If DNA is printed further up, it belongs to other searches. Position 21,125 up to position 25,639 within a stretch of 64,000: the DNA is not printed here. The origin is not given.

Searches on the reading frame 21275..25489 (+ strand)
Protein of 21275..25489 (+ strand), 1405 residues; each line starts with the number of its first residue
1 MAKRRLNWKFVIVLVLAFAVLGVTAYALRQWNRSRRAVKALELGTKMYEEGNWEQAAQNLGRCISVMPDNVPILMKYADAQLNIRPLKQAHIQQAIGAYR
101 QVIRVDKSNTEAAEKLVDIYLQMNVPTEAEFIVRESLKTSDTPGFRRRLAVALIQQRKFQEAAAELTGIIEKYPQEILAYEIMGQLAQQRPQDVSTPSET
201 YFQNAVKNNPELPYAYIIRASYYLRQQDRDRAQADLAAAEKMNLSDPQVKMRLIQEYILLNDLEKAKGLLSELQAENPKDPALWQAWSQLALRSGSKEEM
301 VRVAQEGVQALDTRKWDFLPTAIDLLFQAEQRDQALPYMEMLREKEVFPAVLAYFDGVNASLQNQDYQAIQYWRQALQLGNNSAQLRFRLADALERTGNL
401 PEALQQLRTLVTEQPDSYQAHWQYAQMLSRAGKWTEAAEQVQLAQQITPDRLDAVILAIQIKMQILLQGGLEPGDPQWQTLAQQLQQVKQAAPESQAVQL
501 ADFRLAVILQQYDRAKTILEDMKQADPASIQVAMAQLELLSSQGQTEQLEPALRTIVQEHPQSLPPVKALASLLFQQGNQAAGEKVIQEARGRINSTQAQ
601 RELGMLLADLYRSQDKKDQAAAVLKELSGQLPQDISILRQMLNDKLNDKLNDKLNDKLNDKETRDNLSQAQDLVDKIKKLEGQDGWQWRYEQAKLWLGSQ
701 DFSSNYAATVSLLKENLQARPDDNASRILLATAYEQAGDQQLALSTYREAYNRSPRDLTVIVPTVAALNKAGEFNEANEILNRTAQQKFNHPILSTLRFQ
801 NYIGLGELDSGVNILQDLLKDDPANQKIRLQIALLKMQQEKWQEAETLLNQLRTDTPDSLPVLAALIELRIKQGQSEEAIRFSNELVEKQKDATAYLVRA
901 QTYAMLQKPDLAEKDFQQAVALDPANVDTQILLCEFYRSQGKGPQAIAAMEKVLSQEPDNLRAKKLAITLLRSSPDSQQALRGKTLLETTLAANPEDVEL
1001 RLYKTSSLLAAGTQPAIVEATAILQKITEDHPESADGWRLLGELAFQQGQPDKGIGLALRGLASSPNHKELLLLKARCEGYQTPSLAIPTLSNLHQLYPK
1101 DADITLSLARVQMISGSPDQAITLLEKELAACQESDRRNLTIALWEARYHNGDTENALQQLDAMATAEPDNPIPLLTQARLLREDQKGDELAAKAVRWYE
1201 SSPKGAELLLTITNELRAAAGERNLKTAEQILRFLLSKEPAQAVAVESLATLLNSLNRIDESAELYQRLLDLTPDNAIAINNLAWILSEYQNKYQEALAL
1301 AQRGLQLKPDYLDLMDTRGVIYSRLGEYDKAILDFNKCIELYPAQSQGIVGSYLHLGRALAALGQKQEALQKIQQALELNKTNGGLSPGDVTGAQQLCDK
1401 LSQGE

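Call 9: search_protein_families(library=ncbifam, proteins=[window:21275-25489:+], max_evalue=0.001)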
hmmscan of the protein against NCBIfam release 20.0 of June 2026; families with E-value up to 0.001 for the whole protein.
window:21275-25489:+ (1405 aa): 27 families (the best 25 are shown)
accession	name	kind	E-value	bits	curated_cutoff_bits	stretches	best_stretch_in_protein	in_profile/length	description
TIGR02917.1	PEP_TPR_lipo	equivalog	3.7e-88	296.4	312.2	6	987-1377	522-898/899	XrtA/PEP-CTERM system TPR-repeat protein PrsT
NF040959.1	MamA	equivalog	5e-52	176.3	200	5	1237-1380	65-203/204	magnetosome protein MamA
TIGR02521.1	type_IV_pilW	equivalog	5e-30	104.8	154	1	707-887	48-230/234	type IV pilus biogenesis/stability protein PilW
NF052415.1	T3SS_chap_SctY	equivalog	2.5e-29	101.9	70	3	832-921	12-105/106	type III secretion apparatus assembly chaperone SctY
NF033920.0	C39_PA2778_fam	equivalog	4.4e-26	91.8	150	1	358-449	163-255/255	PA2778 family cysteine peptidase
TIGR02552.1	LcrH_SycD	equivalog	6e-20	71.3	104.8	0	815-927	7-120/136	SycD/LcrH family type III secretion system chaperone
NF008757.0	PRK11788.1-5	equivalog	1.8e-19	70.2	363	1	806-1007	83-291/388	lipopolysaccharide assembly protein LapB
NF052400.1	M48_BAM_BepA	equivalog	2.9e-19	69.2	570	1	826-957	307-439/483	beta-barrel assembly-enhancing protease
NF008755.0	PRK11788.1-3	equivalog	2.3e-18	66.7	430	1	806-1016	84-301/388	lipopolysaccharide assembly protein LapB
NF033762.1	social_mot_Tgl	equivalog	2.3e-18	66.4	225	1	1257-1380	45-166/252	social motility TPR repeat lipoprotein Tgl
TIGR03939.1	PGA_TPR_OMP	equivalog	4.6e-16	58.2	366.65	1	795-892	398-495/800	poly-beta-1,6 N-acetyl-D-glucosamine export porin PgaA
TIGR00540.1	TPR_hemY_coli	hypoth_equivalog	4.9e-16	58.5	142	2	1020-1267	136-383/385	heme biosynthesis-associated TPR protein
NF008520.0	PRK11447.1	equivalog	3.2e-15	55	858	2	362-621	473-728/1157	cellulose synthase complex outer membrane protein BcsC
NF033758.1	gliding_GltE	equivalog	3.6e-13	49.3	225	1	704-760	134-190/411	adventurous gliding motility TPR repeat lipoprotein GltE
NF047371.1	FlcA_CTERM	equivalog_domain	2e-12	46.4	300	1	45-258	198-392/646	periplasmic flagellar collar protein FlcA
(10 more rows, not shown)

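Call 12: search_protein_families(library=pfam, proteins=[window:21275-25489:+], max_evalue=0.01)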
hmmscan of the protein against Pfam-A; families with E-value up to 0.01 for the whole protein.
window:21275-25489:+ (1405 aa): 31 families (the best 25 are shown)
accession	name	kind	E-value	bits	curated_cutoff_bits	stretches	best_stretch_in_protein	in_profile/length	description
PF14559.12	TPR_19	-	2.7e-75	249.1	25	8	907-966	5-64/68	Tetratricopeptide repeat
PF13428.12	TPR_14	-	9.8e-59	190.1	23.5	2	386-427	3-44/44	Tetratricopeptide repeat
PF13432.12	TPR_16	-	1.3e-50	169.8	32.7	5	389-450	2-63/65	Tetratricopeptide repeat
PF07719.23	TPR_2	-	2.5e-44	146.1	27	3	1316-1343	5-32/34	Tetratricopeptide repeat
PF23914.1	TPR_CcmH_CycH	-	1.9e-31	109.5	42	4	1201-1347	8-156/158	Cytochrome c-type biogenesis protein H TPR domain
PF00515.34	TPR_1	-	2.4e-30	103.5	27.8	3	1318-1343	7-32/34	Tetratricopeptide repeat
PF13431.12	TPR_17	-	1.6e-23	81.4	24.4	1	1265-1298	1-33/34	Tetratricopeptide repeat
PF13181.12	TPR_8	-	1.6e-22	78.1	25.7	1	1317-1344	6-33/34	Tetratricopeptide repeat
PF12895.13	ANAPC3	-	7.4e-22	77.9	27.2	0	1291-1374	2-80/82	Anaphase-promoting complex, cyclosome, subunit 3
PF13424.12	TPR_12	-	1.2e-21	77.1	30.1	2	1317-1380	8-75/77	Tetratricopeptide repeat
PF25064.1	ARM_TT21_5th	-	1.5e-18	67.7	27.8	2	390-448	7-65/117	TT21 fifth ARM repeats domain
PF13174.12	TPR_6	-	1.5e-18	66.5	26.3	0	387-417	3-33/33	Tetratricopeptide repeat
PF13371.12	TPR_9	-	5.3e-18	65.2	35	1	1291-1345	8-62/73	Tetratricopeptide repeat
PF13176.12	TPR_7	-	1.1e-14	53.6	27.9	0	1353-1384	2-33/36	Tetratricopeptide repeat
PF13414.12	TPR_11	-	3.3e-14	52.7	26.8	1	1254-1284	5-35/42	TPR repeat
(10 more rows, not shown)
